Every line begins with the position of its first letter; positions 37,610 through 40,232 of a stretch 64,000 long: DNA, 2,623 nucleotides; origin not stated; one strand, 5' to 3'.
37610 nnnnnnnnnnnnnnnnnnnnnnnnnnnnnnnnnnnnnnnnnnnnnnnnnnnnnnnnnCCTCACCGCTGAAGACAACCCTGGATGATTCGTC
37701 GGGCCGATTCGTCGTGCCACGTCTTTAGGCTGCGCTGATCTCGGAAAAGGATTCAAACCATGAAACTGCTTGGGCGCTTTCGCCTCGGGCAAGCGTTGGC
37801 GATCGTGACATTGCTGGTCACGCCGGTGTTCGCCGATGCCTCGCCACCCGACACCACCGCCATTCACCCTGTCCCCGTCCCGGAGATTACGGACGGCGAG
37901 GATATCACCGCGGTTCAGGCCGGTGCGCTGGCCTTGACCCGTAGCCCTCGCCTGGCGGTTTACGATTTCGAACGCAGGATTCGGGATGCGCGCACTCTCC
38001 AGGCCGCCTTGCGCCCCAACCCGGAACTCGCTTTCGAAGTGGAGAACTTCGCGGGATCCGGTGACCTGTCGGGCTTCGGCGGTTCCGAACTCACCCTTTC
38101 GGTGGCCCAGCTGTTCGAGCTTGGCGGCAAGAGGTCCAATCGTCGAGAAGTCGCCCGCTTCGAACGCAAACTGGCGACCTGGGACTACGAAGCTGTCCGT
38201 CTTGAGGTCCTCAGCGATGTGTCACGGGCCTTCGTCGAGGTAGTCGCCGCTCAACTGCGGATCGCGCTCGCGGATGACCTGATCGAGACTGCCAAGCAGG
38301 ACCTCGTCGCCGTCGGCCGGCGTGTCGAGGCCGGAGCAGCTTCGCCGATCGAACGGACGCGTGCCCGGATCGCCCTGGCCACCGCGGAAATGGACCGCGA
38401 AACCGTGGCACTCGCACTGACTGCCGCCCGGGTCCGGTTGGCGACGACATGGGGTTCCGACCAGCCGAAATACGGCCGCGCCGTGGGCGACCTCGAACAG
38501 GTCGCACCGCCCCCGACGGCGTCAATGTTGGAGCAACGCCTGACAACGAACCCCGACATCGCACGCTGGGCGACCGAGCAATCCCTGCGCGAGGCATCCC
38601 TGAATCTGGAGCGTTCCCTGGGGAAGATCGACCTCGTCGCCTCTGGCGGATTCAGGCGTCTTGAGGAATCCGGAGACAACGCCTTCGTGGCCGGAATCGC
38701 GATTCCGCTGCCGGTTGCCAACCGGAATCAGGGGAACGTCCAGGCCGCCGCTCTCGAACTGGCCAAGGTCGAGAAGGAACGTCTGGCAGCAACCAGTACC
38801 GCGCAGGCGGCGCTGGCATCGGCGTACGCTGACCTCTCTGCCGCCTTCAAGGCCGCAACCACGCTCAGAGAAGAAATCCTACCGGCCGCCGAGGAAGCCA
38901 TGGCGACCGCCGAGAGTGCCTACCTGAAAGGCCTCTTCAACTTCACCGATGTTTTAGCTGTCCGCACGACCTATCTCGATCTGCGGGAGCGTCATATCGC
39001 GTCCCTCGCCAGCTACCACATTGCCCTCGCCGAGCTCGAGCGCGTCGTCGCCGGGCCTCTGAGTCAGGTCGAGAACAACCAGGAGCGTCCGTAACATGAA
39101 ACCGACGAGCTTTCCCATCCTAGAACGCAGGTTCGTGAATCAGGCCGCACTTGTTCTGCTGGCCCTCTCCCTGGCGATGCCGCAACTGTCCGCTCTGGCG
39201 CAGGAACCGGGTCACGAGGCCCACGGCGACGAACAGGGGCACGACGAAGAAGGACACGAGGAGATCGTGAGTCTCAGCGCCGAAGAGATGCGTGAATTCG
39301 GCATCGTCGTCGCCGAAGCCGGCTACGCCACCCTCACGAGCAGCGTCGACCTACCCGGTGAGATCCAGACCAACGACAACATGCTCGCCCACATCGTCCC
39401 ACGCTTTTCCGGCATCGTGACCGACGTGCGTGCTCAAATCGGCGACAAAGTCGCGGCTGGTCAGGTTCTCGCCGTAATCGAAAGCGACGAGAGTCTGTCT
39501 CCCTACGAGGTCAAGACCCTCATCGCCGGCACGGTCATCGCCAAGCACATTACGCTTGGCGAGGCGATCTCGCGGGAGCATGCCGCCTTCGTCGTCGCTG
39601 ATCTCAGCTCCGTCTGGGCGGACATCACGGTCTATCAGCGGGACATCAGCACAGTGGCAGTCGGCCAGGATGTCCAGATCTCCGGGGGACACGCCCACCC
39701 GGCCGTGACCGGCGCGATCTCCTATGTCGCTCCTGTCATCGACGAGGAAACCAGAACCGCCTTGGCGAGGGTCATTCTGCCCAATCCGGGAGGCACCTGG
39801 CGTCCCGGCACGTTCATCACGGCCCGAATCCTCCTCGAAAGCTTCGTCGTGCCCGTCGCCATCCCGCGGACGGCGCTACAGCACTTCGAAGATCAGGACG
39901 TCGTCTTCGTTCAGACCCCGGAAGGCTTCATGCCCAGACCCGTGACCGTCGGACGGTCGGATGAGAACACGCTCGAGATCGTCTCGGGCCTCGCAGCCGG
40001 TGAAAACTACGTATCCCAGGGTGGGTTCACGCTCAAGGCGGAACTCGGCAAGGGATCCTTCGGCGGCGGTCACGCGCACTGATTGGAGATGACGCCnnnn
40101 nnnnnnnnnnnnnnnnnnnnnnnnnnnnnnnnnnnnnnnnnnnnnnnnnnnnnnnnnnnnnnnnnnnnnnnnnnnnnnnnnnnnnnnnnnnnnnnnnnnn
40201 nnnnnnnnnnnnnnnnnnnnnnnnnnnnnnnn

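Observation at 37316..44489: Heavy-metal efflux cargo inside the prophage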

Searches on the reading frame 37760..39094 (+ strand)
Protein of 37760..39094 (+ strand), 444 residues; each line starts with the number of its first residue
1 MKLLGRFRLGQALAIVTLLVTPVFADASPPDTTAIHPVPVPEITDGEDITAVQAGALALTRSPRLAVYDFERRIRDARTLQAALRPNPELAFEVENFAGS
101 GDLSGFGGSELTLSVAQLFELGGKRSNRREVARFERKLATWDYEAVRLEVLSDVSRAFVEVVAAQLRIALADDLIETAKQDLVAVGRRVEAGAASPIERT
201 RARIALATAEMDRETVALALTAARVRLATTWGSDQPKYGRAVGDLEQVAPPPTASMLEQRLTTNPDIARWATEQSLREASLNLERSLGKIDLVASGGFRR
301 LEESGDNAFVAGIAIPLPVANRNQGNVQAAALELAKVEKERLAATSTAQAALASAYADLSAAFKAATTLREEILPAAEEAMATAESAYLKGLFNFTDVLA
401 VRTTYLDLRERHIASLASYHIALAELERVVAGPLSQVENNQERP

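Call 4: search_protein_families(library=pfam, proteins=[window:37760-39094:+], max_evalue=0.01)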
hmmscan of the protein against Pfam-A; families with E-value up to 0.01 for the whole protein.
window:37760-39094:+ (444 aa): 1 family
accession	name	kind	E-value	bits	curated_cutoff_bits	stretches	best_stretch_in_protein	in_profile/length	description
PF02321.23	OEP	-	2.2e-39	135.6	22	2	256-429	4-185/187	Outer membrane efflux protein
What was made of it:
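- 37760..39094 (+): Outer-membrane factor (CzcC/TolC-like). OEP, E = 2e-39 (call 4).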

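Call 27: search_protein_families(library=ncbifam, proteins=[window:37760-39094:+], max_evalue=0.001)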
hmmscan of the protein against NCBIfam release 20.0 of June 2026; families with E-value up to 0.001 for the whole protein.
window:37760-39094:+ (444 aa): 4 families
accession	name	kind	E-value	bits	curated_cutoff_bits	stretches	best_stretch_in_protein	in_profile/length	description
NF045679.1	DiMtlExpIhpA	equivalog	6.4e-70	236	650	1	43-437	25-419/424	divalent metal ion exporter subunit IhpA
TIGR01844.1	type_I_sec_TolC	subfamily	1.7e-09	37.2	225.15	1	53-420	7-387/414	TolC family outer membrane protein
TIGR01845.1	outer_NodT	subfamily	1.2e-06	27.7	210.05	1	109-411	126-438/460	efflux transporter outer membrane subunit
NF033142.1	efflux_OM_AdeC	exception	6.1e-05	21.8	975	1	123-392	141-413/465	multidrug efflux RND transporter AdeABC outer membrane channel subunit AdeC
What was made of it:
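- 37760..39094 (+): Best NCBIfam match is IhpA, 236 bits, below the equivalog cut-off (call 27).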

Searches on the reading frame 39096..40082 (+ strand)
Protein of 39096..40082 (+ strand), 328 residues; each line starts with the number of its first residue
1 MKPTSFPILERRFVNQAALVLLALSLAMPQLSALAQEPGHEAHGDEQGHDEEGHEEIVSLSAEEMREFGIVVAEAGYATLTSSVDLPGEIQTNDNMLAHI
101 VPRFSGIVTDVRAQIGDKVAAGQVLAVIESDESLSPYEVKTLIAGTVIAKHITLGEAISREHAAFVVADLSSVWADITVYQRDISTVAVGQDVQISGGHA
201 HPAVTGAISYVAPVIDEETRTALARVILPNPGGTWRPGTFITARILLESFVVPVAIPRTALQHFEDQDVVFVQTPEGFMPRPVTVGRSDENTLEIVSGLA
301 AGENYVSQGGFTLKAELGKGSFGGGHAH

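Call 4: search_protein_families(library=pfam, proteins=[window:39096-40082:+], max_evalue=0.01)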
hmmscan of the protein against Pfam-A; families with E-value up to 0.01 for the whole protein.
window:39096-40082:+ (328 aa): 4 families
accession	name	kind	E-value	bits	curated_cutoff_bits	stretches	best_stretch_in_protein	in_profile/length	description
PF16576.10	HlyD_D23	-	2.1e-33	115.9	30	2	137-240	109-213/214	Barrel-sandwich domain of CusB or HlyD membrane-fusion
PF13437.12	HlyD_3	-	2.7e-15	57.4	22.2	1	139-238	2-106/106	HlyD family secretion protein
PF13533.13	Biotin_lipoyl_2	-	0.00027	21.1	29.8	1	102-129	5-32/32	Biotin-lipoyl like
PF00364.28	Biotin_lipoyl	-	0.0018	18.5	22.1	1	106-132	15-40/73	Biotin-requiring enzyme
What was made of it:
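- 39096..40082 (+): His-rich periplasmic adaptor (CzcB-like MFP). HlyD_D23 (call 4).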

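Call 27: search_protein_families(library=ncbifam, proteins=[window:39096-40082:+], max_evalue=0.001)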
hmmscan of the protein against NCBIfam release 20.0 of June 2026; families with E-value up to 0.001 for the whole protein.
window:39096-40082:+ (328 aa): 15 families
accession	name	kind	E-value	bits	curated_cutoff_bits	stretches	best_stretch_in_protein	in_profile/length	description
NF045680.1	DiMtlExpIhpB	equivalog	9.4e-88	294.3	450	1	30-321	31-322/326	divalent metal ion exporter adaptor subunit IhpB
TIGR00999.1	8a0102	subfamily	1.1e-42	146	319.3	1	113-314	69-271/271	CzcB/NccB family metal efflux transporter periplasmic adaptor subunit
TIGR01730.1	RND_mfp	subfamily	6.5e-32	110.8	94.9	2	134-314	132-314/322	efflux RND transporter periplasmic adaptor subunit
NF007303.0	PRK09783.1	subfamily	1.9e-11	43.1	390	1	137-316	215-395/414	copper/silver efflux system membrane fusion protein CusB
TIGR02971.1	heterocyst_DevB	subfamily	3.9e-07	29.8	129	1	139-218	207-285/327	ABC exporter membrane fusion protein, DevB family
NF007362.0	PRK09859.1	equivalog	5.1e-07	29.1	738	1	203-251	251-299/385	multidrug transporter subunit MdtE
NF007132.1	PRK09578.1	equivalog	6.5e-07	28.4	512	0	204-308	257-362/396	MexX/AxyX family multidrug efflux RND transporter periplasmic adaptor subunit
TIGR00998.1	8a0101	subfamily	1.7e-06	27.2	390.8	0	136-196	204-264/334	EmrA/EmrK family multidrug efflux transporter periplasmic adaptor subunit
NF008606.0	PRK11578.1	equivalog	4.6e-05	22.7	342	0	164-306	214-361/371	macrolide transporter subunit MacA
NF006761.0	PRK09282.1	domain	4.6e-05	22.1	402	1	82-167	506-589/591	pyruvate carboxylase subunit B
NF008589.1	PRK11556.1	equivalog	7.3e-05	21.8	391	1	141-309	197-375/392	MdtA/MuxA family multidrug efflux RND transporter periplasmic adaptor subunit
NF033138.2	RND-peri-MexC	equivalog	8.4e-05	21.9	625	0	61-129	31-95/375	MexC family multidrug efflux RND transporter periplasmic adaptor subunit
NF011604.1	PRK15030.1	equivalog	0.00015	20.9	765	0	205-301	257-355/397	multidrug efflux RND transporter periplasmic adaptor subunit AcrA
NF002939.0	PRK03598.1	equivalog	0.00017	20.8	393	0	144-215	212-284/332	secretion protein HlyD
NF033834.1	RND_adapt_MexA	exception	0.00023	20.4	750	0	63-131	33-97/373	multidrug efflux RND transporter periplasmic adaptor subunit MexA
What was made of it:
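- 39096..40082 (+): TIGR01730 110.8 bits against a cut-off of 94.9 (call 27).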
